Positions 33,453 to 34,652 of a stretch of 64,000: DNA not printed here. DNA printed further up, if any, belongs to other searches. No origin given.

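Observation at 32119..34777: AT-rich three-gene island: unknown protein + MoaA-like radical SAM + HD phosphohydrolase (candidate nucleotide-modifying or defence module)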

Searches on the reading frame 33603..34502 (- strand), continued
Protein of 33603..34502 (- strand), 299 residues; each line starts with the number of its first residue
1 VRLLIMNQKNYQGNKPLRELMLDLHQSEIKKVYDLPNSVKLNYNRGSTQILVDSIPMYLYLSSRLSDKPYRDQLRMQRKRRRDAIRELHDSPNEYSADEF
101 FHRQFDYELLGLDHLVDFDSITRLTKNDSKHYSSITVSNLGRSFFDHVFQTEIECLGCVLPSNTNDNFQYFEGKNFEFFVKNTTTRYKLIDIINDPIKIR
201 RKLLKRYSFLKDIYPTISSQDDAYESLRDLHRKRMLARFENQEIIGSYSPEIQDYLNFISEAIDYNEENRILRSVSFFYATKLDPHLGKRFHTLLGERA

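Call 49: find_related_loci(query=A4, collection=viral_contigs, flank=8000)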
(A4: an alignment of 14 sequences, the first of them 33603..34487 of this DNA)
Query A4 (294 aa) in viral_contigs; peptide patterns used: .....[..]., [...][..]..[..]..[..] (x = any residue, [..] = any of these).
80 stretches matched a pattern, but none encodes a relative of the query by tblastn (E <= 1e-3).

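Call 55: search_solved_structures(query=L015:513-1256:+, max_evalue=10)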
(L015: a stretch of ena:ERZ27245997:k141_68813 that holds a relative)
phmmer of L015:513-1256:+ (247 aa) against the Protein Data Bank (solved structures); distinct sequences matched with E-value up to 10: 7.
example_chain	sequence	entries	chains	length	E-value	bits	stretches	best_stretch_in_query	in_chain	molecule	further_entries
8jxg_D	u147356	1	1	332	0.023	17.2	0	71-130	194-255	rat RAP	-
8xul_A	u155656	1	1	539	0.033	16.7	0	116-163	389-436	XCC2207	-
9ruj_A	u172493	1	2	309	0.21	14.1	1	85-156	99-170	Serine/threonine-protein kinase StkP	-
9ruk_A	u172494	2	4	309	0.24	13.8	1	85-156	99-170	Serine/threonine-protein kinase StkP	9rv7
9ru3_A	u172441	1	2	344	0.29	13.6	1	85-156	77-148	Serine/threonine-protein kinase StkP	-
6q2d_C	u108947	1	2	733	0.68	12.4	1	70-174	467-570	Elongation factor 2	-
3erw_A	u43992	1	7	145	0.91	12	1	39-120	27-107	Sporulation thiol-disulfide oxidoreductase A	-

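Call 60: search_protein_families(library=phrogs, proteins=[window:33603-34487:-, L016:293-646:+, L016:659-1369:+, L016:1371-1913:+, L016:1928-2437:+, L016:2453-3220:+, L016:3298-4188:+, L016:5240-6004:+], max_evalue=0.01)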
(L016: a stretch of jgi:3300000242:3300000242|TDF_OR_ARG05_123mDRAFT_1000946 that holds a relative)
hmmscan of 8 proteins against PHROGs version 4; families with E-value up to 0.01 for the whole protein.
window:33603-34487:- (294 aa): 0 families

L016:293-646:+ (117 aa): 0 families

L016:659-1369:+ (236 aa): 0 families

L016:1371-1913:+ (180 aa): 0 families

L016:1928-2437:+ (169 aa): 1 family
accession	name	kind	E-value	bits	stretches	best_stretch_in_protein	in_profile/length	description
phrog_2809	-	unknown function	7.2e-32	111.3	1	17-157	22-167/174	-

L016:2453-3220:+ (255 aa): 1 family
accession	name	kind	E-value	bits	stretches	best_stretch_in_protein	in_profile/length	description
phrog_2978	-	unknown function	0.0077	17.4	0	50-107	65-110/139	-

L016:3298-4188:+ (296 aa): 0 families

L016:5240-6004:+ (254 aa): 0 families

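Call 61: search_protein_families(library=pfam, proteins=[L021:3985-4386:+, L021:932-1981:-, L021:174-935:-, L021:4612-4905:+, L021:4898-5338:+, L021:5372-5809:+, L021:5809-6414:+, L021:6732-7766:+, L020:6693-8393:-, L020:2733-3524:+], max_evalue=0.01)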
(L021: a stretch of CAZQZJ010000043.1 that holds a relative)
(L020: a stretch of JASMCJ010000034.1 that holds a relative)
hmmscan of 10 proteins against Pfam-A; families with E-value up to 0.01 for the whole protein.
L021:3985-4386:+ (133 aa): 2 families
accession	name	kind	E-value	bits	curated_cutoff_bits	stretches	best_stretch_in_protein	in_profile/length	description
PF00293.34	NUDIX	-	1.7e-17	64.1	21.1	1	7-125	5-132/134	NUDIX domain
PF14815.12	NUDIX_4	-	3.6e-05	24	35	1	9-125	3-112/113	NUDIX domain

L021:932-1981:- (349 aa): 7 families
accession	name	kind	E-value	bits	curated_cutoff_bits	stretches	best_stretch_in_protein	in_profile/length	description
PF13412.12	HTH_24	-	2.3e-17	62.8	21.9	1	17-64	1-48/48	Winged helix-turn-helix DNA-binding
PF13404.12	HTH_AsnC-type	-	5e-17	61.9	27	1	17-57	1-41/42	AsnC-type helix-turn-helix domain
PF01047.28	MarR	-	0.00021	21.6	24.6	0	24-60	8-44/59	MarR family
PF01037.27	AsnC_trans_reg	-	0.00049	20.4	25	0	291-317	29-55/73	Lrp/AsnC ligand binding domain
PF13545.12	HTH_Crp_2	-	0.0029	18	27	0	33-64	22-53/70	Crp-like helix-turn-helix domain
PF08280.17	HTH_Mga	-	0.0055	17.1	23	0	23-58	9-44/59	M protein trans-acting positive regulator (MGA) HTH domain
PF08221.17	HTH_9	-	0.0065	17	23.4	0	26-51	20-45/62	RNA polymerase III subunit RPC82 helix-turn-helix domain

L021:174-935:- (253 aa): 2 families
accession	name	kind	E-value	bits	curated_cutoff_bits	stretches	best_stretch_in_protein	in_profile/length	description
PF00535.33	Glycos_transf_2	-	1e-18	68.3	23.3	1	5-124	2-120/168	Glycosyl transferase family 2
PF13641.12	Glyco_tranf_2_3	-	2.6e-05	24.8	27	1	3-114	3-120/230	Glycosyltransferase like family 2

L021:4612-4905:+ (97 aa): 1 family
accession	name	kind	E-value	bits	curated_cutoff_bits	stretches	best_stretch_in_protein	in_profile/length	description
PF01248.31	Ribosomal_L7Ae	-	1.7e-10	40.8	22.1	1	16-96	6-86/95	Ribosomal protein L7Ae/L30e/S12e/Gadd45 family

L021:4898-5338:+ (146 aa): 3 families
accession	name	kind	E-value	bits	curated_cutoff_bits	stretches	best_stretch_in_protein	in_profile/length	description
PF13184.12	KH_5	-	1.1e-13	51.6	27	1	40-99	3-68/69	NusA-like KH domain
PF07650.23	KH_2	-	3.7e-08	33.5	22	1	82-128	2-49/78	KH domain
PF00013.35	KH_1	-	0.00044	20.4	21.5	0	44-79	4-38/66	KH domain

L021:5372-5809:+ (145 aa): 1 family
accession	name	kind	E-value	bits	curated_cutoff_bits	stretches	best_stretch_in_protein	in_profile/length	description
PF00164.32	Ribosom_S12_S23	-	1.8e-42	143.9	22.3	1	36-144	2-109/110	Ribosomal protein S12/S23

L021:5809-6414:+ (201 aa): 1 family
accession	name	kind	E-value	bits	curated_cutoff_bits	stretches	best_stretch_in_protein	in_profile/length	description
PF00177.27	Ribosomal_S7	-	1.6e-38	132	24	1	25-201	2-148/148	Ribosomal protein S7p/S5e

L021:6732-7766:+ (344 aa): 0 families

L020:6693-8393:- (566 aa): 0 families

L020:2733-3524:+ (263 aa): 1 family
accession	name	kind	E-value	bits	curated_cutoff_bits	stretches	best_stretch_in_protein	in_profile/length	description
PF00491.26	Arginase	-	1.9e-58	198.6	22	1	6-261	8-276/280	Arginase family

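Call 68: find_related_loci(query=A7, collection=metagenome_contigs, flank=7000)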
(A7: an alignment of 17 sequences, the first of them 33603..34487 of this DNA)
Query A7 (294 aa) in metagenome_contigs; peptide patterns used: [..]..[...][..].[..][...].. (x = any residue, [..] = any of these).
27 stretches matched a pattern; 14 encode a relative of the query (tblastn E <= 1e-3); 14 distinct loci.
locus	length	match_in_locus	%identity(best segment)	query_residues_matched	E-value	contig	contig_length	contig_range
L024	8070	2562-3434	37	11-293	2e-53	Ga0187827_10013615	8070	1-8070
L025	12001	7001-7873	37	11-293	2e-53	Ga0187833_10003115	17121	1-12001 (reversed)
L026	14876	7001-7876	36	10-293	2e-51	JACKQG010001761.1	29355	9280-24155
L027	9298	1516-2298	28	13-285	4e-23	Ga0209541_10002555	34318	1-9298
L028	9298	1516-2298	28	13-285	4e-23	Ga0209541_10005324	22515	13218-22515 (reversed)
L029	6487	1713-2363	30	10-269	2e-22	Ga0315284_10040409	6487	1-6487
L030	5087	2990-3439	34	136-285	3e-19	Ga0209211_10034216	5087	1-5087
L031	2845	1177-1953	23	1-271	6e-16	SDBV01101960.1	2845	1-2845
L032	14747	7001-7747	23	13-273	3e-15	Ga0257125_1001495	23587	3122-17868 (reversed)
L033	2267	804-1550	23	13-273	2e-15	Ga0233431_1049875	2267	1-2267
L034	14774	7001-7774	28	13-279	1e-18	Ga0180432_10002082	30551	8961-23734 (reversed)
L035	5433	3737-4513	24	1-271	4e-14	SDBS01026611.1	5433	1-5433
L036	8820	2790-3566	24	1-271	4e-14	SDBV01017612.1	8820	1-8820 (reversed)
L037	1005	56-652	25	73-279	4e-14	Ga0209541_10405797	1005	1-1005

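Call 76: search_protein_families(library=ncbifam, proteins=[L015:513-1256:+, L016:5240-6004:+, L021:3985-4386:+, L021:2996-3988:+, L013:2313-3317:+, L029:2422-3357:+, L014:1288-3105:+, L013:145-1317:+], max_evalue=0.01)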
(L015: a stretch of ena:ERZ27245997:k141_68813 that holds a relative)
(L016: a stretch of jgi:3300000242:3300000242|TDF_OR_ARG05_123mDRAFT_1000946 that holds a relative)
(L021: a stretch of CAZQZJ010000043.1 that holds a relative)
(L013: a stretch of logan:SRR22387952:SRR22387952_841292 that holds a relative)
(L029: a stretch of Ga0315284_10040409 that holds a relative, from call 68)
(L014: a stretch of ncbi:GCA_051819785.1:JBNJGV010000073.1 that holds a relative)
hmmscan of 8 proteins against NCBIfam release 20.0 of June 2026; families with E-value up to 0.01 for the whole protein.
L015:513-1256:+ (247 aa): 0 families

L016:5240-6004:+ (254 aa): 0 families

L021:3985-4386:+ (133 aa): 17 families
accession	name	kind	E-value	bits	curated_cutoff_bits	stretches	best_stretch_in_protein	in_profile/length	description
NF006530.0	PRK08999.1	equivalog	7e-10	38.4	245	1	2-118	4-119/315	Nudix family hydrolase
NF011922.0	PRK15393.1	equivalog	1.1e-09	38.2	152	1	8-111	41-147/182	NUDIX hydrolase YfcD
NF007834.0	PRK10546.1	equivalog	3e-08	33.6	156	1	4-125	4-123/135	pyrimidine (deoxy)nucleoside triphosphate diphosphatase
NF012016.0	PRK15472.1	equivalog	4.8e-08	32.8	95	1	5-124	5-135/141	nucleoside triphosphatase NudI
NF001299.0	PRK00241.1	equivalog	5e-07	29.4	158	1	10-125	140-253/263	NAD(+) diphosphatase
NF052459.1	OxoGTPPhMutT1Mycb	equivalog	5.9e-07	28.9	475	1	33-129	31-127/292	8-oxo-(d)GTP phosphatase MutT1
NF002995.0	PRK03759.1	equivalog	1.1e-06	28.5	127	1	11-117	43-156/185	isopentenyl-diphosphate Delta-isomerase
NF006961.0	PRK09438.1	equivalog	1.2e-06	28.1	103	1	13-64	18-65/151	dihydroneopterin triphosphate diphosphatase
NF008044.0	PRK10776.1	equivalog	5.1e-06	26.4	148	1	1-110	1-109/130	8-oxo-dGTP diphosphatase MutT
TIGR00586.1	mutt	equivalog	5.3e-06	26.5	97.9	1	1-75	2-76/129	8-oxo-dGTP diphosphatase MutT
TIGR02705.1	nudix_YtkD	equivalog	6.3e-06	25.8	154.4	1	35-89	49-103/156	RNA deprotection pyrophosphohydrolase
NF041652.1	Nud_hyd_Dein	equivalog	1.6e-05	25.2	200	1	6-121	14-137/152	Nudix hydrolase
NF001938.0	PRK00714.1-5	equivalog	8.6e-05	22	116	1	12-63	22-77/172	RNA pyrophosphohydrolase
NF041653.1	Nud_hyd_Meth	equivalog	0.00027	20.8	300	1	4-119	26-149/170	Nudix hydrolase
NF011963.0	PRK15434.1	subfamily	0.00069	19.3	146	1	22-76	34-96/159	GDP-mannose mannosyl hydrolase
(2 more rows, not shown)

L021:2996-3988:+ (330 aa): 58 families (the best 25 are shown)
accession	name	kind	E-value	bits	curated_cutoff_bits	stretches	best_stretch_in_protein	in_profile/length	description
TIGR02666.1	moaA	equivalog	6.5e-29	101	284.05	1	3-225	8-228/336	GTP 3',8-cyclase MoaA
NF001199.0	PRK00164.2-1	equivalog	3.9e-24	85.3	231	1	4-219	11-219/308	GTP 3',8-cyclase MoaA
TIGR02668.1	moaA_archaeal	equivalog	3.9e-24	85.2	325.25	1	5-251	10-243/303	GTP 3',8-cyclase MoaA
NF038283.1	viperin_w_prok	equivalog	2.6e-15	56.3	180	1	11-168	8-169/281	viperin family antiviral radical SAM protein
TIGR04317.1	W_rSAM_matur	equivalog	6.7e-14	51.8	380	1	3-182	2-177/349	tungsten cofactor oxidoreductase radical SAM maturase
TIGR04251.1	SCM_rSAM_ScmF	equivalog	1.3e-13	51.1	400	1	9-179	8-172/353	SynChlorMet cassette radical SAM/SPASM protein ScmF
TIGR04055.1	rSAM_NirJ2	equivalog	1.9e-13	50.7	500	1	11-176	6-161/326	putative heme d1 biosynthesis radical SAM protein NirJ2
TIGR04466.1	rSAM_BlsE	equivalog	2.4e-13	50.2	400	1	6-172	4-158/327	cytosylglucuronate decarboxylase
TIGR04347.1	pseudo_SAM_Halo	equivalog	3e-12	46.5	525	1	5-175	38-198/390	TIGR04347 family pseudo-SAM/SPASM protein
NF049973.1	radical_Rv1681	equivalog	2e-11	43.4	380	1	14-182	81-240/326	Rv1681 family radical SAM protein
TIGR04403.1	rSAM_skfB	equivalog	2.5e-11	43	300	1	8-177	107-265/402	sporulation killing factor system radical SAM maturase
NF045702.1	rSAM_GDGT_ether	equivalog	5e-11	41.9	450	1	8-177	89-254/486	tetraether lipid synthase Tes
TIGR02109.1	PQQ_syn_pqqE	equivalog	6.7e-11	41.7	381.35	1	7-182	9-175/358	pyrroloquinoline quinone biosynthesis protein PqqE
NF045574.1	sacti_mat_StsB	exception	1.2e-10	40.9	625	1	9-182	100-262/466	StsB family radical SAM/SPASM domain sactipeptide maturase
TIGR04545.1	rSAM_ahbD_hemeb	equivalog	3.6e-10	39.8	500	1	10-179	5-165/339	heme b synthase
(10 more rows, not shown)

L013:2313-3317:+ (334 aa): 72 families (the best 25 are shown)
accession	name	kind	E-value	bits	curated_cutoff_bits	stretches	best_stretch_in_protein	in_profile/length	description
TIGR02666.1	moaA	equivalog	2.5e-43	148.3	284.05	1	3-312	9-318/336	GTP 3',8-cyclase MoaA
TIGR02668.1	moaA_archaeal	equivalog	2.8e-38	131.6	325.25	1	5-292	11-284/303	GTP 3',8-cyclase MoaA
NF001199.0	PRK00164.2-1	equivalog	1.3e-35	123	231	1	4-296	12-293/308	GTP 3',8-cyclase MoaA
TIGR04317.1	W_rSAM_matur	equivalog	3.9e-22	78.8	380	1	4-186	4-191/349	tungsten cofactor oxidoreductase radical SAM maturase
TIGR04466.1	rSAM_BlsE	equivalog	1.6e-17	64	400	1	5-167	4-164/327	cytosylglucuronate decarboxylase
NF038283.1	viperin_w_prok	equivalog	3.4e-17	62.5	180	1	10-180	8-191/281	viperin family antiviral radical SAM protein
NF033640.1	N_Twi_rSAM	subfamily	4.3e-17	62.3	170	1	2-172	109-302/398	twitch domain-containing radical SAM protein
NF050035.1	rSAM_WgK_link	exception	5.5e-17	61.8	650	1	6-151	11-155/367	radical SAM/SPASM peptide maturase WgkB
TIGR03963.1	rSAM_QueE_Clost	equivalog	1.5e-14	54.2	260.1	1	12-108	27-124/219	putative 7-carboxy-7-deazaguanine synthase QueE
TIGR04251.1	SCM_rSAM_ScmF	equivalog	2.1e-14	53.7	400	1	8-155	8-159/353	SynChlorMet cassette radical SAM/SPASM protein ScmF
NF047865.1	rSAM_PapB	equivalog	2.4e-14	53.3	340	1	5-148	4-160/330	PapB family radical SAM/SPASM ranthipeptide maturase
TIGR04051.1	rSAM_NirJ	equivalog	2.8e-13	49.5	515.45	1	10-171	8-169/354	heme d1 biosynthesis radical SAM protein NirJ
TIGR02495.1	NrdG2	equivalog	3.3e-13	49.4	131.15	1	8-112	20-121/193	anaerobic ribonucleoside-triphosphate reductase activating protein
TIGR03961.1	rSAM_PTO1314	hypoth_equivalog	6e-13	48.8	306.05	1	10-174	29-187/332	PTO1314 family radical SAM protein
NF045646.2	rSAM_Se_TrsS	equivalog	9.8e-13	47.4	490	1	10-180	92-266/441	radical SAM (seleno)protein TrsS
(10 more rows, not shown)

L029:2422-3357:+ (311 aa): 24 families
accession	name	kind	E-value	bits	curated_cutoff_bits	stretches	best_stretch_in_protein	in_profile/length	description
TIGR02666.1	moaA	equivalog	3.8e-23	82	284.05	1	7-183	11-197/336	GTP 3',8-cyclase MoaA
TIGR02668.1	moaA_archaeal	equivalog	4e-21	75.3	325.25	1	10-248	14-251/303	GTP 3',8-cyclase MoaA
NF001199.0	PRK00164.2-1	equivalog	2.2e-19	69.7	231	1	10-178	16-187/308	GTP 3',8-cyclase MoaA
NF038283.1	viperin_w_prok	equivalog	9.3e-12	44.7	180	1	13-112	9-115/281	viperin family antiviral radical SAM protein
NF033640.1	N_Twi_rSAM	subfamily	2e-08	33.7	170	1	6-187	111-314/398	twitch domain-containing radical SAM protein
NF050035.1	rSAM_WgK_link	exception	9.3e-08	31.4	650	1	9-115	12-113/367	radical SAM/SPASM peptide maturase WgkB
TIGR04251.1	SCM_rSAM_ScmF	equivalog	1e-07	31.7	400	1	12-183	10-187/353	SynChlorMet cassette radical SAM/SPASM protein ScmF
TIGR04466.1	rSAM_BlsE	equivalog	1.3e-07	31.4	400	1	7-185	4-179/327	cytosylglucuronate decarboxylase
NF045574.1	sacti_mat_StsB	exception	1.3e-07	30.9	625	1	12-165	102-255/466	StsB family radical SAM/SPASM domain sactipeptide maturase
NF045702.1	rSAM_GDGT_ether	equivalog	1.8e-07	30.2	450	1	10-170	90-257/486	tetraether lipid synthase Tes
TIGR04317.1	W_rSAM_matur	equivalog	4.2e-07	29.4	380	1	8-141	6-139/349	tungsten cofactor oxidoreductase radical SAM maturase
TIGR02495.1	NrdG2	equivalog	4.3e-06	26.2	131.15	1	13-97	23-101/193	anaerobic ribonucleoside-triphosphate reductase activating protein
TIGR04250.1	SCM_rSAM_ScmE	equivalog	6.3e-06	25.3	400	1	12-173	9-171/358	SynChlorMet cassette radical SAM/SPASM protein ScmE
NF049973.1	radical_Rv1681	equivalog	1.1e-05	24.6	380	1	15-157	81-225/326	Rv1681 family radical SAM protein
TIGR03977.1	rSAM_pair_HxsC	equivalog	5.9e-05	22.1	267.9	1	9-95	28-108/292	His-Xaa-Ser system radical SAM maturase HxsC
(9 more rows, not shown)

L014:1288-3105:+ (605 aa): 8 families
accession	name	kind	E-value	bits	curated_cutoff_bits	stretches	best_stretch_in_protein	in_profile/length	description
TIGR01828.1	pyru_phos_dikin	equivalog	1.2e-97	327.8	843.45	1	73-593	320-855/865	pyruvate, phosphate dikinase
NF005057.0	PRK06464.1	equivalog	8.1e-32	110.1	598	1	117-601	334-788/798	phosphoenolpyruvate synthase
TIGR01417.1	PTS_I_fam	equivalog_domain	3.2e-29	101.8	341.7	2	400-602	348-540/565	phosphoenolpyruvate--protein phosphotransferase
NF008382.0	PRK11177.1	equivalog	8.5e-28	97.3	824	2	401-600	350-539/575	phosphoenolpyruvate-protein phosphotransferase PtsI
TIGR01418.1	PEP_synth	equivalog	2.3e-26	92.4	739.75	1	132-599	346-780/784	pyruvate, water dikinase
NF008283.0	PRK11061.1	equivalog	7.8e-17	60.8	583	1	402-603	516-708/748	phosphoenolpyruvate--protein phosphotransferase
NF004531.0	PRK05878.1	equivalog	3.3e-10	39.2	456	1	3-284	213-490/534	pyruvate, phosphate dikinase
NF004978.0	PRK06354.1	subfamily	0.00056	18.5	462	1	153-256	499-588/590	pyruvate kinase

L013:145-1317:+ (390 aa): 1 family
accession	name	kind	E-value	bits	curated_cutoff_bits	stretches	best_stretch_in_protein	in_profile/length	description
NF007520.0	PRK10126.1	equivalog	0.0011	19.4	243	0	11-109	4-85/147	low molecular weight protein-tyrosine-phosphatase Wzb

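Call 79: find_related_loci(query=A7, collection=viral_contigs, flank=8000)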
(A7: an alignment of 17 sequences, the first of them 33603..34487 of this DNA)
Query A7 (294 aa) in viral_contigs; peptide patterns used: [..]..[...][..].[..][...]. (x = any residue, [..] = any of these).
3 stretches matched a pattern, but none encodes a relative of the query by tblastn (E <= 1e-3).

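Call 86: search_protein_families(library=padloc, proteins=[L032:1937-3037:-, L032:4753-5787:-, L032:3953-4600:-, L034:5544-6059:-, L034:8326-9078:-, L034:9338-10414:-, L027:3468-4361:-, L029:4371-6332:+, L036:1033-1965:-, L025:9273-10973:-], max_evalue=0.0001)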
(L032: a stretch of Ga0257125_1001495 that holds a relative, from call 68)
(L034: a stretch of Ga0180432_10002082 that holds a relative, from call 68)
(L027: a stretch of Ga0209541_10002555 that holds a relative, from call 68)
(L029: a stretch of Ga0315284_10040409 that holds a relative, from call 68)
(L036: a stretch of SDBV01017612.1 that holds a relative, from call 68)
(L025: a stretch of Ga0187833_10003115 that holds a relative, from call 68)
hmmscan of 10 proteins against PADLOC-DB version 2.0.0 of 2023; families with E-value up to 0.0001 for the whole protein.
L032:1937-3037:- (366 aa): 1 family
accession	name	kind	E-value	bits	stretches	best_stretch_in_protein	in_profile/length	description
PDLC02373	dCTPase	-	2.4e-41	140.3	1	8-322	155-489/630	-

L032:4753-5787:- (344 aa): 0 families

L032:3953-4600:- (215 aa): 0 families

L034:5544-6059:- (171 aa): 0 families

L034:8326-9078:- (250 aa): 0 families

L034:9338-10414:- (358 aa): 0 families

L027:3468-4361:- (297 aa): 0 families

L029:4371-6332:+ (653 aa): 0 families

L036:1033-1965:- (310 aa): 0 families

L025:9273-10973:- (566 aa): 0 families
